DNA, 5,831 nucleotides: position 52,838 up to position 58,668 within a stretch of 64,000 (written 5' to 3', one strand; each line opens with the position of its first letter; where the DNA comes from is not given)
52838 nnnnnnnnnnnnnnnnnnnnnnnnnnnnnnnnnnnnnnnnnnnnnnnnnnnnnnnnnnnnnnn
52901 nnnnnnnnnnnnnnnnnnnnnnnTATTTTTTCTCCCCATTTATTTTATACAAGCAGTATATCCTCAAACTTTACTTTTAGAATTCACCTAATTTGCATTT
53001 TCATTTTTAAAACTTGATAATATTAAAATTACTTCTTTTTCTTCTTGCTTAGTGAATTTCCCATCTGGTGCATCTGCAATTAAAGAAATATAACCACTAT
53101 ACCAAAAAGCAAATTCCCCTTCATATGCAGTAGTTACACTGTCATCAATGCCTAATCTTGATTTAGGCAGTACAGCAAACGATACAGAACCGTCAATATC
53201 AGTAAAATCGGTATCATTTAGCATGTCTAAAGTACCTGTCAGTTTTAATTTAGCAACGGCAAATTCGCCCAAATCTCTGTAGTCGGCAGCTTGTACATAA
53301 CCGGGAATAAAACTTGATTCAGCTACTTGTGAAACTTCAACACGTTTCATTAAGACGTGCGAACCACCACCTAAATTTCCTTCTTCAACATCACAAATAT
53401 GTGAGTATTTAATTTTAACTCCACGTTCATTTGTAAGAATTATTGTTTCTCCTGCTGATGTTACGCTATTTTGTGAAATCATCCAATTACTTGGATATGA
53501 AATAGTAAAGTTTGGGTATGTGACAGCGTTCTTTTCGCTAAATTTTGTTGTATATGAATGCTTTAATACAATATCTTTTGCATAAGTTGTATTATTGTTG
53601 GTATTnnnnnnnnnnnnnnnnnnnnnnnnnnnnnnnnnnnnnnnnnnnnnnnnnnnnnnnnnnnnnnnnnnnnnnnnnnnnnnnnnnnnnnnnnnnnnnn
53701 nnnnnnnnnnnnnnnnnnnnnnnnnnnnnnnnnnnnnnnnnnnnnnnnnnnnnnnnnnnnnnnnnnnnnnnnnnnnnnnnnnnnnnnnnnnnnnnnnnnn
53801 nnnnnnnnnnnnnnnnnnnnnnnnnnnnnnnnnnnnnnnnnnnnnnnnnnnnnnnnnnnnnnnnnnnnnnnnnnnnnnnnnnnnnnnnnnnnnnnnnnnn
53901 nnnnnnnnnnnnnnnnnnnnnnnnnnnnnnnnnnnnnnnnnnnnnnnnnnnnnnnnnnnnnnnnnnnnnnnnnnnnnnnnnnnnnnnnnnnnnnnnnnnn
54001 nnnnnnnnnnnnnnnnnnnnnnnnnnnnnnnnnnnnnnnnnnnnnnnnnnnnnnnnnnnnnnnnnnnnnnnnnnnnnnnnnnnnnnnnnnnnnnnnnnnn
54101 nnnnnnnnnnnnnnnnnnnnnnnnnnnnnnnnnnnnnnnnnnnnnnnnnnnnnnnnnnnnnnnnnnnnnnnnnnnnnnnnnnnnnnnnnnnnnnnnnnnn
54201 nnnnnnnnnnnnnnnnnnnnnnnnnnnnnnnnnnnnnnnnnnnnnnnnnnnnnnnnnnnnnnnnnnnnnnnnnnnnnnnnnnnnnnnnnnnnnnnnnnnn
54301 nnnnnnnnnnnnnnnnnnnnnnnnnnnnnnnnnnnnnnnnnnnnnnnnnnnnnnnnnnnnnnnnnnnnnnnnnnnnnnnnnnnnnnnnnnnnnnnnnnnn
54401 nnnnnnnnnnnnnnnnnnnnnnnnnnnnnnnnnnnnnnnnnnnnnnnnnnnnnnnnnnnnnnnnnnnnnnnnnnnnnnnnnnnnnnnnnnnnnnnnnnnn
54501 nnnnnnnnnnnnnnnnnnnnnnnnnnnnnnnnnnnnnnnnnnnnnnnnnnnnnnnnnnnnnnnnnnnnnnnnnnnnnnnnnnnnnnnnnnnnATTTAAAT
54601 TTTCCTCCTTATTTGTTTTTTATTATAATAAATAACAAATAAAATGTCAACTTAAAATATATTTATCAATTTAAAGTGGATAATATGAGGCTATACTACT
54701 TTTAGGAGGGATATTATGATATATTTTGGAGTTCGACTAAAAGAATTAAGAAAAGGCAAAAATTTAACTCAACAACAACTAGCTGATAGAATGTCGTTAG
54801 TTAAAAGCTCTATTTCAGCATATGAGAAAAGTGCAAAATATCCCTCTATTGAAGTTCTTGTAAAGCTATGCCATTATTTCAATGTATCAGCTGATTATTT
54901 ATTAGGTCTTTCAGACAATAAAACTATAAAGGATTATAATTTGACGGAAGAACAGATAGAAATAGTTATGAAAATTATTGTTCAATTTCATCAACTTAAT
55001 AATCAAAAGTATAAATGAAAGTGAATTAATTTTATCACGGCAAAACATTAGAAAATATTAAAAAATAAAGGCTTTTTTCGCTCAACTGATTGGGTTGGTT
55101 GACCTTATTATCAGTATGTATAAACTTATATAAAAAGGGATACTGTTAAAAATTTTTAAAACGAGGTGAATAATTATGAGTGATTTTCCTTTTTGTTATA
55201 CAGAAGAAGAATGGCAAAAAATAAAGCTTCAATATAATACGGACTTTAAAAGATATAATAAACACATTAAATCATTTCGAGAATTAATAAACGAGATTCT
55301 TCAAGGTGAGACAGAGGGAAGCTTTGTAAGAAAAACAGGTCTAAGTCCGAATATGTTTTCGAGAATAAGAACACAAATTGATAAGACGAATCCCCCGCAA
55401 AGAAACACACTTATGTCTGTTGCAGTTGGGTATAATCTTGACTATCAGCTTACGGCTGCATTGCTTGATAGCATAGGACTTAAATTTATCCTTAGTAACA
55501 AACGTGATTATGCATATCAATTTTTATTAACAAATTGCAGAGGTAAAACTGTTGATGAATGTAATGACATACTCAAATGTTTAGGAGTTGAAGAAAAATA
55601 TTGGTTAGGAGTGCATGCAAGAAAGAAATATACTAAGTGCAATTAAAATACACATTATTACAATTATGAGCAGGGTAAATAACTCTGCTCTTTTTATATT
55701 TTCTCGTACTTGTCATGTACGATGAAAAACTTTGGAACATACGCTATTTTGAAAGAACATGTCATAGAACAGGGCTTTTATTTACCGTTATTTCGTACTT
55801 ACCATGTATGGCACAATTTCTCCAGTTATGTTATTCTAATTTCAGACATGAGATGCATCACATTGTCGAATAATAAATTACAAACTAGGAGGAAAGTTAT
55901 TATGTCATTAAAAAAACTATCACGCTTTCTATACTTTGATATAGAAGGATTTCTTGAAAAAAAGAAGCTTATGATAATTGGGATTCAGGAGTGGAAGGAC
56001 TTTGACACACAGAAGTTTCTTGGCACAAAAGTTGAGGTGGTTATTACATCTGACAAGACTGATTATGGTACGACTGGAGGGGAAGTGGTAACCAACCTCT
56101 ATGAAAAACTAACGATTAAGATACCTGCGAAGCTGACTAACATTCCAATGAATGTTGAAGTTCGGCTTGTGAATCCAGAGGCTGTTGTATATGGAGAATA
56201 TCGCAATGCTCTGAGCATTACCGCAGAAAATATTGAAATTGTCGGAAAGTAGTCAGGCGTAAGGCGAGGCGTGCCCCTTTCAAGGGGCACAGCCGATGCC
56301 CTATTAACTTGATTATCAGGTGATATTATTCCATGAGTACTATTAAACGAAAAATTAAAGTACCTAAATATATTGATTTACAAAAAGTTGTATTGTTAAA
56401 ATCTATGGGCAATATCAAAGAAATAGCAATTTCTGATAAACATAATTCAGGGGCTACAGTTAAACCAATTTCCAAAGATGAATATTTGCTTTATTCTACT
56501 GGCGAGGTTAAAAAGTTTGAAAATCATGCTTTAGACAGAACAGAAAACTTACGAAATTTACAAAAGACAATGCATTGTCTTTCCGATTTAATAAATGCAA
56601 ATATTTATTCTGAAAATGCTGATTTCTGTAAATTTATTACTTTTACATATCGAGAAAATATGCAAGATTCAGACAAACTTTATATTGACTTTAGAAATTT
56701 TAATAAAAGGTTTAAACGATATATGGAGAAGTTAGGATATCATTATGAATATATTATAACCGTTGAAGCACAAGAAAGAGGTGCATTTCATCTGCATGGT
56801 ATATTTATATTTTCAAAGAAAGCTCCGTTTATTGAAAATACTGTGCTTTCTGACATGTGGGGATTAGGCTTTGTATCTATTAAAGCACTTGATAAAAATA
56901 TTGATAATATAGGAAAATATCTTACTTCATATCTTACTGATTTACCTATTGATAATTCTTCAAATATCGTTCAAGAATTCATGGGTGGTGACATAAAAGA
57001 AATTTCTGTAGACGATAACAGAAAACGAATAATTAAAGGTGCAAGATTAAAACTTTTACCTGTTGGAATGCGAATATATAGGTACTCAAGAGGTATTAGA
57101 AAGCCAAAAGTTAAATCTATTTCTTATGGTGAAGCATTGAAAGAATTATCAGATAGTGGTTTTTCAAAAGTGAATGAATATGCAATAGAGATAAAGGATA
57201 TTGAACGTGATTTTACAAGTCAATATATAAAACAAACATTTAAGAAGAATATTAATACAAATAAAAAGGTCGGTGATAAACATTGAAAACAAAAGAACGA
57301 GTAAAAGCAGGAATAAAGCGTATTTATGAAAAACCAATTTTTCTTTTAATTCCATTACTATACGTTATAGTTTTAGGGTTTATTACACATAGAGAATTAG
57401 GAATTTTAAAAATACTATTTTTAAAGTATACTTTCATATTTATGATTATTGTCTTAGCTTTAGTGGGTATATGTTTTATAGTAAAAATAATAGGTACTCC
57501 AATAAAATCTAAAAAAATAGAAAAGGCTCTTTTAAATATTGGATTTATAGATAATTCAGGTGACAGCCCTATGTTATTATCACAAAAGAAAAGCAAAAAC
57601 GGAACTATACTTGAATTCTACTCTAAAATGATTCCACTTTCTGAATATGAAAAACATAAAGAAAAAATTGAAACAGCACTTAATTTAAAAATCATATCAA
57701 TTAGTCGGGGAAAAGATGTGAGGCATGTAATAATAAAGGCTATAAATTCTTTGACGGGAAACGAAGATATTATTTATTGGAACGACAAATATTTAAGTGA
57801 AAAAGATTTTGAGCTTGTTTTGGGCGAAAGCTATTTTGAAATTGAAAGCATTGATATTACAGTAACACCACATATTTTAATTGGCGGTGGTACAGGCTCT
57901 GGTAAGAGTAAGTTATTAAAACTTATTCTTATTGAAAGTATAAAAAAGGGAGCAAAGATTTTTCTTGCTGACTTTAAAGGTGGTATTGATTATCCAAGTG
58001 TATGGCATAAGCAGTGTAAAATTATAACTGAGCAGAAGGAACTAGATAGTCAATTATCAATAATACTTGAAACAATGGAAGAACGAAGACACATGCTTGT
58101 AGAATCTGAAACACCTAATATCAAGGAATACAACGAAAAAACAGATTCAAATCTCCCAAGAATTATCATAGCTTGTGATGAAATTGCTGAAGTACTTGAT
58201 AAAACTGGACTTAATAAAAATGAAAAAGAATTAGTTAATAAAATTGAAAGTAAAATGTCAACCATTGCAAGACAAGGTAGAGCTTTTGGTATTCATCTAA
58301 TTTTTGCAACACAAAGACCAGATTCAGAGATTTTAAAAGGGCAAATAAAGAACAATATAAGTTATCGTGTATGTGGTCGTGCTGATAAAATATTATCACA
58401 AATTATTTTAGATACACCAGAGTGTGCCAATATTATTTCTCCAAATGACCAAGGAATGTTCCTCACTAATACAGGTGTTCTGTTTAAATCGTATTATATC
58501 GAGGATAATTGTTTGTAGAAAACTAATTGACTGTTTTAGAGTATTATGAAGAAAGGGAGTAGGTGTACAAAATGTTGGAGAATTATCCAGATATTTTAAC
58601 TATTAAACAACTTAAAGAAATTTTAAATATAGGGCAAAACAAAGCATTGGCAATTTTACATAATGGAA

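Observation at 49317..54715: Very AT-rich three-gene cargo of element B, a candidate defence or exclusion module controlled by a divergent XRE regulator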

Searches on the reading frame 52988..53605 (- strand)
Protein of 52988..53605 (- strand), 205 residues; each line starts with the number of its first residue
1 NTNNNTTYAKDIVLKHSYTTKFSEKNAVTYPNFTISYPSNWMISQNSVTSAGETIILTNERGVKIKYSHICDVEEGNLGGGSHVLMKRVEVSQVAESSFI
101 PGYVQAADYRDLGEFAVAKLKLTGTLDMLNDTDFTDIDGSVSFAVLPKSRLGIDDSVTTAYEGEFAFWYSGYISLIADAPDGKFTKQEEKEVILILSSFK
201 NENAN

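Call 107: search_solved_structures(query=A9, max_evalue=10, show_alignments=1)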
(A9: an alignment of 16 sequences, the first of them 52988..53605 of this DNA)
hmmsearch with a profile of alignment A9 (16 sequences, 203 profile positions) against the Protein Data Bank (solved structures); distinct sequences matched with E-value up to 10: 1.
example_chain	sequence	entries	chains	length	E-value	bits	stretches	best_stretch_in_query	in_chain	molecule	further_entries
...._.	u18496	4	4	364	0.32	13.7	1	103-156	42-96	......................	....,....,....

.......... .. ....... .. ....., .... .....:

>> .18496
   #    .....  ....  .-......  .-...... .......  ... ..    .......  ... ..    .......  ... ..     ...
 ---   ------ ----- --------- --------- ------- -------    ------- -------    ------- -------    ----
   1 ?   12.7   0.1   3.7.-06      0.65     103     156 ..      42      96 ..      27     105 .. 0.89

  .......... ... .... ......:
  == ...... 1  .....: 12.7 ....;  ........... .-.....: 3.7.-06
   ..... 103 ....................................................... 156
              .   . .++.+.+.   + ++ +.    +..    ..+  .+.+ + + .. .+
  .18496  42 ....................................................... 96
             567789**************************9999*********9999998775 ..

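Call 108: find_related_loci(query=A9, collection=viral_contigs, flank=8000)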
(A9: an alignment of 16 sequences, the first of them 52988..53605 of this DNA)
Query A9 (205 aa) in viral_contigs; peptide patterns used: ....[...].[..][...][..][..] (x = any residue, [..] = any of these).
27 stretches matched a pattern; 1 encode a relative of the query (tblastn E <= 1e-3); 1 distinct loci.
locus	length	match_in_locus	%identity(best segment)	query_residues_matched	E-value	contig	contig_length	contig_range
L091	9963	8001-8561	45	10-200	8e-54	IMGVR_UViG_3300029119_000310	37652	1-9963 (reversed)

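Call 112: search_dna_similar(query=window:52988-53605:-, collection=phages, mode=protein, max_evalue=0.001, max_rows=10)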
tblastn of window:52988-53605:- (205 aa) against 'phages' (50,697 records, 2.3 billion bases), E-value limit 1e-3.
Records with a match: 1; places in all: 1; records where one place covers at least 80% of the query: 1.
Best place of each record, by identity: <60% 1.
By first word of the organism name: Bacteriophage 1.
By host as written in the record: - 1.
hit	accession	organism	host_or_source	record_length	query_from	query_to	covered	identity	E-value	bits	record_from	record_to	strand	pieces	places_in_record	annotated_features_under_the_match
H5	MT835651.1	Bacteriophage sp.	human fecal samples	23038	18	200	89%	39.5%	1e-28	117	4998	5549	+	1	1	record has no annotation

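Call 113: search_dna_similar(query=window:52988-53605:-, collection=plasmids, mode=protein, max_evalue=0.001, max_rows=10)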
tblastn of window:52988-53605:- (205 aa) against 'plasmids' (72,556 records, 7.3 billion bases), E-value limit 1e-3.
No match.

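Call 115: get_annotated_region(hit=H5, flank=7000)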
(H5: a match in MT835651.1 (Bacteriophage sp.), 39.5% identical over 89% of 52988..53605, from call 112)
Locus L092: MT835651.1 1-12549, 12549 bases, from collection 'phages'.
description: UNVERIFIED: Bacteriophage sp. clone scaffold_373 genomic sequence.
organism: Bacteriophage sp. (NCBI taxid 38018)
taxonomy: Viruses
host: -; source: human fecal samples; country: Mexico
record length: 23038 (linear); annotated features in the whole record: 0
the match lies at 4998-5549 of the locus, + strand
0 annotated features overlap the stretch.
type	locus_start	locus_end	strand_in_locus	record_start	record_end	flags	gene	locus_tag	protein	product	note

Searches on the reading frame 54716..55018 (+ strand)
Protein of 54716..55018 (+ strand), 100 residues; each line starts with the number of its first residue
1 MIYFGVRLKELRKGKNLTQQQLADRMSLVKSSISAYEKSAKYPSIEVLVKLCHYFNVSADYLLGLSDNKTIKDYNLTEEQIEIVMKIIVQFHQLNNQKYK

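Call 5: search_protein_families(library=pfam, proteins=[window:54716-55018:+], max_evalue=0.01)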
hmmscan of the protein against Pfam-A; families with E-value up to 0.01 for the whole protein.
window:54716-55018:+ (100 aa): 6 families
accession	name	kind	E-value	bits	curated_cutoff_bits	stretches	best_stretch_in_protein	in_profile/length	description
PF12844.13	HTH_19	-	7.4e-16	58.3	30.2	1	5-63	1-59/64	Helix-turn-helix domain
PF01381.28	HTH_3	-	1.2e-14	54.4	23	1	8-62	1-55/55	Helix-turn-helix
PF13560.12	HTH_31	-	1.3e-10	41.9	27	1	4-60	2-59/64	Helix-turn-helix domain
PF13443.12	HTH_26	-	9.9e-07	29.4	22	1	7-60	1-55/63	Cro/C1-type HTH DNA-binding domain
PF07022.19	Phage_CI_repr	-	0.0028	18.4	22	1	18-64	14-59/65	Bacteriophage CI repressor helix-turn-helix domain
PF02885.22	Glycos_trans_3N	-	0.0083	16.3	26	0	8-29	4-25/63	Glycosyl transferase family, helical bundle domain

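Call 6: search_protein_families(library=padloc, proteins=[window:54716-55018:+], max_evalue=0.1)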
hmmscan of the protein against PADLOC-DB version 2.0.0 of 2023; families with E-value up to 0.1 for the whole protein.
window:54716-55018:+ (100 aa): 22 families
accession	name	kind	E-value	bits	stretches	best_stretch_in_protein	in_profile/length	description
PDLC02926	HTH_VI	-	1.1e-13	49.2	1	5-88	3-84/92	-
PDLC03954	RmrA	-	4.6e-12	43.5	1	5-90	12-97/380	-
PDLC03951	RmrA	-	6.3e-12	43.2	1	5-68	10-73/400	-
PDLC04142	capH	-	3.3e-11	42.2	1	4-88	7-74/103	capH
PDLC03945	RmrA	-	1.8e-10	38.6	1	3-81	2-78/394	-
PDLC03947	RmrA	-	4.5e-09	33.6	1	6-68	14-76/383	-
PDLC03944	RmrA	-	6.2e-09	33.4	1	4-66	7-69/384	-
PDLC03952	RmrA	-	8.4e-09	32.7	1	7-63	26-82/395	-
PDLC03948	RmrA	-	2.8e-08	31.1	1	5-63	10-68/397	-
PDLC03949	RmrA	-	7.5e-07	26.3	1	7-64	6-63/363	-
PDLC04775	PDC-M69A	-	8.9e-07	27.4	1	5-76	9-79/113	-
PDLC03956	RmrA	-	9.1e-07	26.3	1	4-66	9-72/399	-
PDLC03665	Control_protein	-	4.7e-06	24.8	1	2-67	7-73/77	control protein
PDLC03955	RmrA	-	2.5e-05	21.7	1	7-62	24-79/371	-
PDLC03664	Control_protein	-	7.6e-05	21.1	1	2-55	12-65/74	control protein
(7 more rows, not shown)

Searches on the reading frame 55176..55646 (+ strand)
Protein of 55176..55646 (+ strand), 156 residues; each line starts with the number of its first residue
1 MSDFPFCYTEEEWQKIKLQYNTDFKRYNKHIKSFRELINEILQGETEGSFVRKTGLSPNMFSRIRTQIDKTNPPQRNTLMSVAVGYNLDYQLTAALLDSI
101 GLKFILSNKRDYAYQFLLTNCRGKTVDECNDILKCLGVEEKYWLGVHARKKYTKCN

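Call 5: search_protein_families(library=pfam, proteins=[window:55176-55646:+], max_evalue=0.01)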
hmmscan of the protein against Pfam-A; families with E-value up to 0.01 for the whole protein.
window:55176-55646:+ (156 aa): 0 families

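Call 6: search_protein_families(library=padloc, proteins=[window:55176-55646:+], max_evalue=0.1)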
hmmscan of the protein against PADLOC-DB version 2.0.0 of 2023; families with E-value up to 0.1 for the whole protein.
window:55176-55646:+ (156 aa): 0 families

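Call 7: search_protein_families(library=ncbifam, proteins=[window:55176-55646:+], max_evalue=0.1)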
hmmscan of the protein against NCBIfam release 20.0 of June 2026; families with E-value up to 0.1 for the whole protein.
window:55176-55646:+ (156 aa): 1 family
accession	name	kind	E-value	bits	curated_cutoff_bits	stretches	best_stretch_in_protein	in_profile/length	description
NF001905.0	PRK00654.2-4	subfamily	0.066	11.8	560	1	29-80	157-208/489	glycogen synthase GlgA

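Call 8: search_protein_families(library=phrogs, proteins=[window:55176-55646:+], max_evalue=0.1)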
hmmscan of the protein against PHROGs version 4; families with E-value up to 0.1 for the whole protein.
window:55176-55646:+ (156 aa): 2 families
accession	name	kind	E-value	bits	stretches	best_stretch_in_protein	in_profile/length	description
phrog_4031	-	unknown function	8.8e-07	28.7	1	11-139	503-624/626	-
phrog_8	-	transcription regulation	0.047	14.1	1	16-90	63-134/346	transcriptional regulator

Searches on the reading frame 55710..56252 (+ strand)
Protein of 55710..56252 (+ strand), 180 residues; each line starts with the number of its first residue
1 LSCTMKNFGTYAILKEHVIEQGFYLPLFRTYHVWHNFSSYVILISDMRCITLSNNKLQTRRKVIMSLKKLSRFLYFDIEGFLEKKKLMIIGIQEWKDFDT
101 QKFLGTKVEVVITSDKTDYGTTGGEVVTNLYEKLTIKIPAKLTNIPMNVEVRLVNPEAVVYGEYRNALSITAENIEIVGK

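Call 5: search_protein_families(library=pfam, proteins=[window:55710-56252:+], max_evalue=0.01)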
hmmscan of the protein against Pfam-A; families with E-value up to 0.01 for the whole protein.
window:55710-56252:+ (180 aa): 0 families

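Call 6: search_protein_families(library=padloc, proteins=[window:55710-56252:+], max_evalue=0.1)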
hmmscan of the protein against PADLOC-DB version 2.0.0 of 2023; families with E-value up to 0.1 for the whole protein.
window:55710-56252:+ (180 aa): 0 families

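Call 7: search_protein_families(library=ncbifam, proteins=[window:55710-56252:+], max_evalue=0.1)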
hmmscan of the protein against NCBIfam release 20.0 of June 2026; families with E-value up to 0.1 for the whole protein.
window:55710-56252:+ (180 aa): 1 family
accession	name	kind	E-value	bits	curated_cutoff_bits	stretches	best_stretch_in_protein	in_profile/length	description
TIGR01555.1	phge_rel_HI1409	hypoth_equivalog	0.089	11.7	196.25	0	40-105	222-289/404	phage-associated protein, HI1409 family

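Call 8: search_protein_families(library=phrogs, proteins=[window:55710-56252:+], max_evalue=0.1)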
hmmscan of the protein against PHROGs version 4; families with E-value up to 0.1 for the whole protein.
window:55710-56252:+ (180 aa): 0 families

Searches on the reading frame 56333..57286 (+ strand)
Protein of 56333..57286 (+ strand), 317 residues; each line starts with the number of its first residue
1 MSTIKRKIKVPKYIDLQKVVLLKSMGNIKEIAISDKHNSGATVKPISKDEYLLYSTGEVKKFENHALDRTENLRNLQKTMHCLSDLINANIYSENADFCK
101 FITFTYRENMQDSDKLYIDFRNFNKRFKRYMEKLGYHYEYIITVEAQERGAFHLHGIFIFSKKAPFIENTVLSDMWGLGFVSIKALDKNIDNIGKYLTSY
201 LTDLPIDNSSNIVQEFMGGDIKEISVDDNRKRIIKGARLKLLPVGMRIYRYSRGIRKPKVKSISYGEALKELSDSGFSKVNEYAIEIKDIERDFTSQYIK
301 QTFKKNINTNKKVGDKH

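Call 5: search_protein_families(library=pfam, proteins=[window:56333-57286:+], max_evalue=0.01)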
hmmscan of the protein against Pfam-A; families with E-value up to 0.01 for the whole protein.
window:56333-57286:+ (317 aa): 2 families
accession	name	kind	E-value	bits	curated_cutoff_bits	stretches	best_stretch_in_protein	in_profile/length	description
PF23343.2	REP_ORF2-G2P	-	1.3e-19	70.7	27.8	1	100-202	2-96/99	Replication-associated protein ORF2/G2P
PF14214.11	Helitron_like_N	-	0.00086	20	28.9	1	120-157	147-190/191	Helitron helicase-like domain at N-terminus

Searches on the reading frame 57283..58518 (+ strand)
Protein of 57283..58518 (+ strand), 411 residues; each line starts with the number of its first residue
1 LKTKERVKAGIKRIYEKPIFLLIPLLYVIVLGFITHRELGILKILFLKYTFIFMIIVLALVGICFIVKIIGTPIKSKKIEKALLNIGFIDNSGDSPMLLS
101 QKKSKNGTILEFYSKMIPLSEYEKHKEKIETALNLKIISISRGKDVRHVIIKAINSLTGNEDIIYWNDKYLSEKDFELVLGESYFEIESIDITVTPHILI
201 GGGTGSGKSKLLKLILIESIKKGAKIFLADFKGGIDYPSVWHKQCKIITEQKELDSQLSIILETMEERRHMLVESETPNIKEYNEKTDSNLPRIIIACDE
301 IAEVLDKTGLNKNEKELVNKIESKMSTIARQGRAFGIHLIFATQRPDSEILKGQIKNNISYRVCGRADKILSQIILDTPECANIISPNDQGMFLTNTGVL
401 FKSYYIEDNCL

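Call 5: search_protein_families(library=pfam, proteins=[window:57283-58518:+], max_evalue=0.01)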
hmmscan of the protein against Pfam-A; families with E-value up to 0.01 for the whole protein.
window:57283-58518:+ (411 aa): 7 families
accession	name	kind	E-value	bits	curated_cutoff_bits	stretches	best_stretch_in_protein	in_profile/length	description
PF01580.24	FtsK_SpoIIIE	-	3.5e-13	50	24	1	186-346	29-219/221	FtsK/SpoIIIE family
PF01935.23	DUF87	-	7.7e-09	36.4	23.2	1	191-357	17-176/220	Helicase HerA, central domain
PF00005.33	ABC_tran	-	1.7e-05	25.9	25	1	197-327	13-111/137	ABC transporter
PF12846.13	AAA_10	-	3.4e-05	23.5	27.5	0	327-367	264-303/362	AAA-like domain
PF01637.24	ATPase_2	-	0.0011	19.2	33.2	1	198-320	23-138/225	ATPase domain predominantly from Archaea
PF05872.18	HerA_C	-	0.0015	17.7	22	0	195-234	21-60/502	Helicase HerA-like C-terminal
PF10412.15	TrwB_AAD_bind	-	0.0048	16.3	20.5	0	193-234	13-54/387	Type IV secretion-system coupling protein DNA-binding domain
